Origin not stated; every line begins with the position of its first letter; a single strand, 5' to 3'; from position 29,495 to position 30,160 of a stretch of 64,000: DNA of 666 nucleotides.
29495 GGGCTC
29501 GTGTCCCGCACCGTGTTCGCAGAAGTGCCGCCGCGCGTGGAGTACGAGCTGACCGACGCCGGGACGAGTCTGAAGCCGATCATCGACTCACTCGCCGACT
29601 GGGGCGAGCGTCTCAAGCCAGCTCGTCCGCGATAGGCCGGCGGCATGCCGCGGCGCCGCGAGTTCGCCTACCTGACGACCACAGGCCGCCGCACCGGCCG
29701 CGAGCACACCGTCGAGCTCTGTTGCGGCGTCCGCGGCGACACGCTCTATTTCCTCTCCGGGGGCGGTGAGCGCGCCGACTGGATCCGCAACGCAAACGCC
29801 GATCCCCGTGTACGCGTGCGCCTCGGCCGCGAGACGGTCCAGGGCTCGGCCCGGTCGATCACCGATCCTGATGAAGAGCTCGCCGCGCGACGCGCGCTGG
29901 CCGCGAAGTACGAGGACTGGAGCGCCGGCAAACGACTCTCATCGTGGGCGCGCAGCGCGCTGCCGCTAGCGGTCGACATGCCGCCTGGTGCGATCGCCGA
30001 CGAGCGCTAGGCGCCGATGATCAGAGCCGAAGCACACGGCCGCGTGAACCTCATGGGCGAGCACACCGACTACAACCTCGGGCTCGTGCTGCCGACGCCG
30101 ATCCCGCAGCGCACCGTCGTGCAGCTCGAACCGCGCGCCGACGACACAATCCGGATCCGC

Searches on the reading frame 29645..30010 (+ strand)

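Call 96: search_protein_families(library=pfam, proteins=[window:29645-30010:+], max_evalue=0.001)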
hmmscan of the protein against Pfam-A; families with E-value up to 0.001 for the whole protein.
window:29645-30010:+ (121 aa): 2 families
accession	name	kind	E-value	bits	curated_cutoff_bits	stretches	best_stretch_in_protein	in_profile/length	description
PF04075.20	F420H2_quin_red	-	3.9e-14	53.3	22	1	8-90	26-113/130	F420H(2)-dependent quinone reductase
PF01243.27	PNPOx_N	-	0.00089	20.1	28.1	0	5-97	12-98/120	Pyridoxamine 5'-phosphate oxidase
